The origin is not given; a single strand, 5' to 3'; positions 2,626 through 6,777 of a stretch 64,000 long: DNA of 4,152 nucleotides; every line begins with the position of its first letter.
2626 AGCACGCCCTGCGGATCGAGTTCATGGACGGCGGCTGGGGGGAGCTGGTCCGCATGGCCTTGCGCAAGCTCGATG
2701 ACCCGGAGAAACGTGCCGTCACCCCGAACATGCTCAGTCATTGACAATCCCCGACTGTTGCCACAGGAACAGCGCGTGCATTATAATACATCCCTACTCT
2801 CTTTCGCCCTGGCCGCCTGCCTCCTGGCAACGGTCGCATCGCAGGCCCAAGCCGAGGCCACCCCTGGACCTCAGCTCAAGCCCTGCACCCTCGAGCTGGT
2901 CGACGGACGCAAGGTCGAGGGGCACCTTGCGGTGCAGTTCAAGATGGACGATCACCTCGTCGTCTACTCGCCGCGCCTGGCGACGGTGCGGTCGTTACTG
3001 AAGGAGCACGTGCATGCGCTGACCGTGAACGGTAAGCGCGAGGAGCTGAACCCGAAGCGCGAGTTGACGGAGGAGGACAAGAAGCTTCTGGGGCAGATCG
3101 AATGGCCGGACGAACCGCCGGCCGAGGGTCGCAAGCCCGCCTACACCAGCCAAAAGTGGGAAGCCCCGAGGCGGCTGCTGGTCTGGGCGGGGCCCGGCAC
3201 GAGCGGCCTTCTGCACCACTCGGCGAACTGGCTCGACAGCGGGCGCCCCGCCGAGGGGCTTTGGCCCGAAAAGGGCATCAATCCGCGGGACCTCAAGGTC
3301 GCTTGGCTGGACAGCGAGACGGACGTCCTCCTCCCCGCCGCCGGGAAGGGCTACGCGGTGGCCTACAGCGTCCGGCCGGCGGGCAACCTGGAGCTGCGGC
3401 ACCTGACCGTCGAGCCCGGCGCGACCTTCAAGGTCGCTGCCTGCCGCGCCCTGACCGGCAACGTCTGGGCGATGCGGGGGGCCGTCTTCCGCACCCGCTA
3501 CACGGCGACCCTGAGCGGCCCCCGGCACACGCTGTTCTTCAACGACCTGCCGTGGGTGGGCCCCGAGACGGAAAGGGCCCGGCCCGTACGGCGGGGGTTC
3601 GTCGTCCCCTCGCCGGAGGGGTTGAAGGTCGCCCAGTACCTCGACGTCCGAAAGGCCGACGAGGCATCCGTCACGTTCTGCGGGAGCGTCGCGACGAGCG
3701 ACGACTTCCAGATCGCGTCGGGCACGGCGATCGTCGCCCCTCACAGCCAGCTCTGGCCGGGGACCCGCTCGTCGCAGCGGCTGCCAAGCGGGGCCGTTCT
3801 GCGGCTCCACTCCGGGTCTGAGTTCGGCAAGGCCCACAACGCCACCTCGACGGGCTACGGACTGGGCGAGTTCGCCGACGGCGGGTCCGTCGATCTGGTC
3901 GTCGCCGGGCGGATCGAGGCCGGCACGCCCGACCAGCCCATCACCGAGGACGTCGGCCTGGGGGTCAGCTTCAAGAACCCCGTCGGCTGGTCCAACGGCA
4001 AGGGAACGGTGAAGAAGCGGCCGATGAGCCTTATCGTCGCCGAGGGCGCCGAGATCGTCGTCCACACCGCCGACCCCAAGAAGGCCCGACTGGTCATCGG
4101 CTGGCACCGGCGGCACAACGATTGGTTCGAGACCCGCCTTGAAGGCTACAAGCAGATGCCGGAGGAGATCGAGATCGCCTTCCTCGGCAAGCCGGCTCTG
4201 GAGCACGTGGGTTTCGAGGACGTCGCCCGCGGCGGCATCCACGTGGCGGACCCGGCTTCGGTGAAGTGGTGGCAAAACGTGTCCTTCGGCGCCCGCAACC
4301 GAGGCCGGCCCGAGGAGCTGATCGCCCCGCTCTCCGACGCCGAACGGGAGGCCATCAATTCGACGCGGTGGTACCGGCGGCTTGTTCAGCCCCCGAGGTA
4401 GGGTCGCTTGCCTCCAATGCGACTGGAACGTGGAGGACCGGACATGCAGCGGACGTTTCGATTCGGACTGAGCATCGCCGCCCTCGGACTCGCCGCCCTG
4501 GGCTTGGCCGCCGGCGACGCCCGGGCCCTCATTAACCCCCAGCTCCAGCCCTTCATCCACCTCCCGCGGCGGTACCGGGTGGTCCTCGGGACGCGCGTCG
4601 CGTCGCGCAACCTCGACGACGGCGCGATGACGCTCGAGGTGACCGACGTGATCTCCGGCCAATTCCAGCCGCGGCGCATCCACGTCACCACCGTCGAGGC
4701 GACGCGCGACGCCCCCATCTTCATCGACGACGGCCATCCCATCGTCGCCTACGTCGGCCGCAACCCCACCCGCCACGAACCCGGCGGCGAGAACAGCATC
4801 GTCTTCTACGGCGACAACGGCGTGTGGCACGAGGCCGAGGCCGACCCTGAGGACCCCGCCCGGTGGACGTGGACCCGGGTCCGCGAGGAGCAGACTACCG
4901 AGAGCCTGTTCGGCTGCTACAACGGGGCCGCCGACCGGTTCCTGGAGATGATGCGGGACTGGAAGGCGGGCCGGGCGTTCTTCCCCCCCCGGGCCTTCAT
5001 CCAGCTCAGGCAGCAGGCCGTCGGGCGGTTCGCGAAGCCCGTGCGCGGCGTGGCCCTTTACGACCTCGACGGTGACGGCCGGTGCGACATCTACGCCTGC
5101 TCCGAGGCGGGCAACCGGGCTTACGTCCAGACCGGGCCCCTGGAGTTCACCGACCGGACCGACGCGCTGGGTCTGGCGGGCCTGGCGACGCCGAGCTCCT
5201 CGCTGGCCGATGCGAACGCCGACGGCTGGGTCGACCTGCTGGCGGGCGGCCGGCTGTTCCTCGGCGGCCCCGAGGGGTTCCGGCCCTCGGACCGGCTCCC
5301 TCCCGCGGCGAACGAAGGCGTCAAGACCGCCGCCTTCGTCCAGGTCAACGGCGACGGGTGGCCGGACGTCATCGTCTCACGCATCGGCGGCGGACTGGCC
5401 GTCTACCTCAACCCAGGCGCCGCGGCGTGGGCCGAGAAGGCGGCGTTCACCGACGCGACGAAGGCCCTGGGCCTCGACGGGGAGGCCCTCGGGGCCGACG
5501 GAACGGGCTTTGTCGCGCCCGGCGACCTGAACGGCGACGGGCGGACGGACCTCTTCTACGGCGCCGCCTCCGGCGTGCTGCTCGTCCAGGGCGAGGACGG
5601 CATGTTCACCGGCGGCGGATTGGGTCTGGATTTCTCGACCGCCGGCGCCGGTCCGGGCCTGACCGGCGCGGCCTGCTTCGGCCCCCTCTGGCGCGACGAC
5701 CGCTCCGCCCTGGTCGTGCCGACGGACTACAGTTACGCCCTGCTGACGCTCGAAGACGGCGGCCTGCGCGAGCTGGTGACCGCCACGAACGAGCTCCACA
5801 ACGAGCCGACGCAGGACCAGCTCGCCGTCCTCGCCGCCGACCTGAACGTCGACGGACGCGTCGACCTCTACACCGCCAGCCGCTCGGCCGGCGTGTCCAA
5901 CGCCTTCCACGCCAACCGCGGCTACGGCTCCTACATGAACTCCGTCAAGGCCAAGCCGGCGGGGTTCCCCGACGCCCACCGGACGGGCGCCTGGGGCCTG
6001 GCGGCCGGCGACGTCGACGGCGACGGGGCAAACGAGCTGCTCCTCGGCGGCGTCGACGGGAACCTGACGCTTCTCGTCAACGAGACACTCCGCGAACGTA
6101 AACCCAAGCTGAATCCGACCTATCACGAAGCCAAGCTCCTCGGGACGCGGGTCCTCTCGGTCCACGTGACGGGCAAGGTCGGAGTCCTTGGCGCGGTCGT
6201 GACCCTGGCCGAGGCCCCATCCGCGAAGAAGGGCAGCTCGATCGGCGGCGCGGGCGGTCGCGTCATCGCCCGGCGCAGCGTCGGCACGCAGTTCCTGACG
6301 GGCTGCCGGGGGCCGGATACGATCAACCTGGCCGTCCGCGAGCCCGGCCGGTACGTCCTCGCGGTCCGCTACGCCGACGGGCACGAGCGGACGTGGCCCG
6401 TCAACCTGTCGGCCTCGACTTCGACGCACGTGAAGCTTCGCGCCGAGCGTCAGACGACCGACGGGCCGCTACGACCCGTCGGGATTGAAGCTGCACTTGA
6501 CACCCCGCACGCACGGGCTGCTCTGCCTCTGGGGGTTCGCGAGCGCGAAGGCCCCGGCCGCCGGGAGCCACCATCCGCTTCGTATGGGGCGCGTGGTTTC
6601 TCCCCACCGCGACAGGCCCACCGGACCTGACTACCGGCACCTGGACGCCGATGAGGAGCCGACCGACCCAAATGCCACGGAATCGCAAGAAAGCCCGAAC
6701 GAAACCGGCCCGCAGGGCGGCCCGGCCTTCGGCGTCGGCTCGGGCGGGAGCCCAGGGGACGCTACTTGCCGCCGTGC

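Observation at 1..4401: A tandem array (plus a dispersed copy at 12169..13563) of a secreted PA14/CHB_HEX_C protein family with an uncharacterised N-terminal module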

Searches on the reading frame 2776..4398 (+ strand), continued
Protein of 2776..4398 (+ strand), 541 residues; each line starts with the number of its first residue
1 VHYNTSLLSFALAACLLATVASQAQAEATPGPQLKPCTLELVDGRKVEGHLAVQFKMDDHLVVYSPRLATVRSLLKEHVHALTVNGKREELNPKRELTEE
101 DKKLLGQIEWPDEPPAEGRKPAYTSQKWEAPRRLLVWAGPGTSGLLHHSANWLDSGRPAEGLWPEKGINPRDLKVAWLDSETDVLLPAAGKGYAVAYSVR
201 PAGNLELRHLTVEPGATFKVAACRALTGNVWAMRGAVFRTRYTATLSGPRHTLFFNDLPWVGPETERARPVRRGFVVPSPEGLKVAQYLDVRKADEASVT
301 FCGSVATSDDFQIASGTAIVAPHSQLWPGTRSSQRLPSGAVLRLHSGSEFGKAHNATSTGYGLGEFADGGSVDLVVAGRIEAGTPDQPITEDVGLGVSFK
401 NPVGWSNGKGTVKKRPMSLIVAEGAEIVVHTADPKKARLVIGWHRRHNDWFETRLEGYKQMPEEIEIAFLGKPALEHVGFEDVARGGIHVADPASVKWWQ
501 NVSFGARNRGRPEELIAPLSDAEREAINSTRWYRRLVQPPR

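Call 57: find_encoding_contigs(protein=P0124, flank=10000, max_places=1)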
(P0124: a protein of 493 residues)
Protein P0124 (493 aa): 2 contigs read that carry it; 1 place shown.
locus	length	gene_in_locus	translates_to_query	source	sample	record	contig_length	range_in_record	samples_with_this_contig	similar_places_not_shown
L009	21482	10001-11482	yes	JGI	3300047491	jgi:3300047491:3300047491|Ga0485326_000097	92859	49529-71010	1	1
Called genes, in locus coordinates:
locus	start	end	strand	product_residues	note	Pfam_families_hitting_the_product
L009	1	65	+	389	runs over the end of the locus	PF13180:PDZ_2 (weak), PF17820:PDZ_6, PF03572:Peptidase_S41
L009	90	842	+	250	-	PF00731:AIRC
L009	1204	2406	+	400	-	PF01969:Ni_insertion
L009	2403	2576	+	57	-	PF03966:Trm112p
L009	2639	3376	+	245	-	PF00535:Glycos_transf_2, PF10111:Glyco_tranf_2_2 (faint), PF13641:Glyco_tranf_2_3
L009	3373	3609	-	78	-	PF09656:PGPGW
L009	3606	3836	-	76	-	PF13619:KTSC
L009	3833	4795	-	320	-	PF25917:BSH_RND (weak), PF25973:BSH_CzcB (weak), PF25954:Beta-barrel_RND_2, PF25990:Beta-barrel_YknX (faint)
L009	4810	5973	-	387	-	PF12704:MacB_PCD, PF02687:FtsX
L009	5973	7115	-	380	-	PF02687:FtsX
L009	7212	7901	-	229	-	PF00005:ABC_tran, PF02463:SMC_N (faint), PF13304:AAA_21 (faint)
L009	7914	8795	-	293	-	-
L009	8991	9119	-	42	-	-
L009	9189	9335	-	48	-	-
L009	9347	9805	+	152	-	PF01609:DDE_Tnp_1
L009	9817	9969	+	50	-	-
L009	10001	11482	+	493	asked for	-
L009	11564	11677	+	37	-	-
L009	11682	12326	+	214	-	PF02056:Glyco_hydro_4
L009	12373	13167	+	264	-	PF01061:ABC2_membrane, PF12698:ABC2_membrane_3 (weak)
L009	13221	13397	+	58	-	-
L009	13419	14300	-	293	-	PF13485:Peptidase_MA_2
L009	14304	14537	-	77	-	-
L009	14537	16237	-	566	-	PF00795:CN_hydrolase, PF02540:NAD_synthase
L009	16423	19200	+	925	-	PF06165:GH94_b-supersand, PF17167:Glyco_hydro_94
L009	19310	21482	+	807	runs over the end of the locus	PF02190:LON_substr_bdg, PF00004:AAA, PF07728:AAA_5, PF22667:Lon_lid, PF05362:Lon_C, PF13541:ChlI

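Call 58: find_encoding_contigs(protein=P0021, flank=10000, max_places=1)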
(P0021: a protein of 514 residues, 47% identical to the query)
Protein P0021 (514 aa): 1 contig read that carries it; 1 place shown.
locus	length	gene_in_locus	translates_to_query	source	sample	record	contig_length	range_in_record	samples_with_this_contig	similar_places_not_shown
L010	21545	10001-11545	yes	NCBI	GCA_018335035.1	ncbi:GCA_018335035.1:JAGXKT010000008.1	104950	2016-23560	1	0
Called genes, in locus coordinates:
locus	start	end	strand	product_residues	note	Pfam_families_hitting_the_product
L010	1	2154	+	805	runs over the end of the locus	-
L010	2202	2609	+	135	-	-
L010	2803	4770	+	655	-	PF07602:DUF1565 (faint), PF22842:Pel9A-like_beta_helix, PF13229:Beta_helix, PF05048:NosD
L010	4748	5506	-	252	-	PF01925:TauE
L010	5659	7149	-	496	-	-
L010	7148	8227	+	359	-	PF02646:RmuC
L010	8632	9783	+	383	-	PF00356:LacI, PF00532:Peripla_BP_1, PF13377:Peripla_BP_3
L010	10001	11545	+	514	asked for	-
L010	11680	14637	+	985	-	PF13287:Fn3_assoc (weak), PF13290:CHB_HEX_C_1, PF13287:Fn3_assoc, PF07691:PA14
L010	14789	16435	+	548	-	PF00933:Glyco_hydro_3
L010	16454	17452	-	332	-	PF01073:3Beta_HSD, PF01370:Epimerase, PF02719:Polysacc_synt_2, PF04321:RmlD_sub_bind, PF05368:NmrA, PF07993:NAD_binding_4, PF13460:NAD_binding_10, PF16363:GDP_Man_Dehyd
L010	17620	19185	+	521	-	PF00595:PDZ, PF13180:PDZ_2, PF17820:PDZ_6, PF03572:Peptidase_S41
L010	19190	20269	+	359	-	PF00814:TsaD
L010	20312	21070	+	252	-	PF00731:AIRC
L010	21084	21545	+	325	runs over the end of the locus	PF01256:Carb_kinase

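Call 74: search_protein_families(library=padloc, proteins=[window:2776-4398:+], max_evalue=0.01)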
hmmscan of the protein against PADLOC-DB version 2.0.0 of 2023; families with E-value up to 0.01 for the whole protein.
window:2776-4398:+ (541 aa): 0 families

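Call 82: search_protein_families(library=pfam, proteins=[L010:11680-14634:+], max_evalue=0.1)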
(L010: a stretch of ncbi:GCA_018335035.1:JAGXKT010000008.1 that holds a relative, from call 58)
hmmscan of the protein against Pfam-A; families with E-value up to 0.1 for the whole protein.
L010:11680-14634:+ (985 aa): 5 families
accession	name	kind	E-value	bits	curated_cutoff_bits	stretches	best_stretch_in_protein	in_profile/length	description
PF13290.12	CHB_HEX_C_1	-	2.2e-24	85.6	22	2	779-827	12-60/67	Chitobiase/beta-hexosaminidase C-terminal domain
PF13287.12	Fn3_assoc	-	3.3e-22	78.8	23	2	783-836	5-57/59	Fn3 associated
PF07691.17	PA14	-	1.7e-21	77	24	1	867-980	24-145/147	PA14 domain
PF10528.15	GLEYA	-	3.9e-05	24.3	26.2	1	891-926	1-37/91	GLEYA domain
PF03174.19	CHB_HEX_C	-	0.00026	21.3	23.6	1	779-823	26-68/76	Chitobiase/beta-hexosaminidase C-terminal domain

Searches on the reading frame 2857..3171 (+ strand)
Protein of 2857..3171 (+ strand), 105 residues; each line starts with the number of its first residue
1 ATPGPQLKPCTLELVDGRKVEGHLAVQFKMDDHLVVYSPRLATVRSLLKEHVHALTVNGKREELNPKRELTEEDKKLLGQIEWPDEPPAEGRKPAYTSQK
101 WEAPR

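Call 55: find_homologous_proteins(query=window:2857-3171:+, max_evalue=0.001)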
Query window:2857-3171:+ (105 aa): 5 proteins with E <= 0.001 among 8 candidates.
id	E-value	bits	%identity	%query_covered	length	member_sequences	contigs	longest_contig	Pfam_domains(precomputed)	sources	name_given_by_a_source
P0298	1.5e-44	169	75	94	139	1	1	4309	-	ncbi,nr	ncbi:MAG: hypothetical protein KGY99_11280, partial [Phycisphaerae bacterium]|nr:hypothetical protei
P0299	3.8e-40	154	66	99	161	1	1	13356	-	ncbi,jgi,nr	ncbi:MAG: hypothetical protein KGY81_10455 [Phycisphaerae bacterium]|jgi:hypothetical protein|nr:hyp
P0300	3.6e-37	145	77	80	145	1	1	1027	-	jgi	-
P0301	2.0e-30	123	64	93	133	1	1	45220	-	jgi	jgi:hypothetical protein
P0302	8.7e-23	99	77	59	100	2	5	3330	-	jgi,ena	-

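Call 64: find_related_loci(query=A4, collection=metagenome_contigs, flank=4000)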
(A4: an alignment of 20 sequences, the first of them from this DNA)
Query A4 (102 aa) in metagenome_contigs; peptide patterns used: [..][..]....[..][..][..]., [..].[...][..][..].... (x = any residue, [..] = any of these).
102 stretches matched a pattern; 12 encode a relative of the query (tblastn E <= 1e-3); 12 distinct loci.
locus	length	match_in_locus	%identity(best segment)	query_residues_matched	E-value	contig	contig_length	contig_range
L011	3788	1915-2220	77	1-102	6e-53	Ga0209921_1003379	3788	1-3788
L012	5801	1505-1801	77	4-102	9e-52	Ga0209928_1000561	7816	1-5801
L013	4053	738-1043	72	1-102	6e-51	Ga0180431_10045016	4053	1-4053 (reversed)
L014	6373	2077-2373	75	4-102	3e-50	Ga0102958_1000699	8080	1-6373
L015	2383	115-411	73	4-102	1e-49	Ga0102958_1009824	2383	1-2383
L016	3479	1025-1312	76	5-100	5e-49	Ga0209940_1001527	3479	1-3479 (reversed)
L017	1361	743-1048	70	1-102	9e-50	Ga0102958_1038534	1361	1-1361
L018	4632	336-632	65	4-102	2e-45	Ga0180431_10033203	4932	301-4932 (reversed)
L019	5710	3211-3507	69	4-102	5e-45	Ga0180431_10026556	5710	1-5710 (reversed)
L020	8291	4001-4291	62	4-102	5e-37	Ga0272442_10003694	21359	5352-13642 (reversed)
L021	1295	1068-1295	68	4-79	5e-34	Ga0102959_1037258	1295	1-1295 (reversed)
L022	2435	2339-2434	72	1-32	1e-11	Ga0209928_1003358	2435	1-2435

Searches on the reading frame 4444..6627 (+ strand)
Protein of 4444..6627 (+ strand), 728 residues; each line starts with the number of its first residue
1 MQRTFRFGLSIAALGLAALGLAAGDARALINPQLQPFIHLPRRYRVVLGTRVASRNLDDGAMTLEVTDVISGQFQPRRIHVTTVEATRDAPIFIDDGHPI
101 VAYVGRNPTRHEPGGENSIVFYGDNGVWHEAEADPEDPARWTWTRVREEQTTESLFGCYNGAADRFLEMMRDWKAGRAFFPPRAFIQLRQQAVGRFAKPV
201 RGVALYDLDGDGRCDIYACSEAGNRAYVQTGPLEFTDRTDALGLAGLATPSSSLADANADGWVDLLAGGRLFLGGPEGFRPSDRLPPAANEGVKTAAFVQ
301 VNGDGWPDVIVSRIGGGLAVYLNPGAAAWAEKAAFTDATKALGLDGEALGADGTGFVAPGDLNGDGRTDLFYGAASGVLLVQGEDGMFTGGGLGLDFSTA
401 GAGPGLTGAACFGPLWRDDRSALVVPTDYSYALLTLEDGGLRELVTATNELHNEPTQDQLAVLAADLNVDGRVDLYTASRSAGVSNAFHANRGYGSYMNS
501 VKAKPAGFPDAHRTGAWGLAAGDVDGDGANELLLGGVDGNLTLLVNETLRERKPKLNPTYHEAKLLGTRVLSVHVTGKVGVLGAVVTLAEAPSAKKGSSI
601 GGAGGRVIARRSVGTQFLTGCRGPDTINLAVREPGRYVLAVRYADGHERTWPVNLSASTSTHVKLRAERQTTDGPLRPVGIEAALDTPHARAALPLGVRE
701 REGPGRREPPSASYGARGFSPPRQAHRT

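Call 7: search_protein_families(library=pfam, proteins=[window:4444-6627:+], max_evalue=0.01)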
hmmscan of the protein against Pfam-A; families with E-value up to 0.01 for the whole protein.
window:4444-6627:+ (728 aa): 3 families
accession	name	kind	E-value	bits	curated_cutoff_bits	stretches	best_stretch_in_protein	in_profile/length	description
PF13517.12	FG-GAP_3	-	4.6e-25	88.4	26.9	3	301-371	2-60/61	FG-GAP-like repeat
PF01839.29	FG-GAP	-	7.2e-12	45.4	22.1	1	357-377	5-25/37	FG-GAP repeat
PF16743.10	PliI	-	0.00034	20.7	27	0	292-328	58-94/123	Periplasmic lysozyme inhibitor of I-type lysozyme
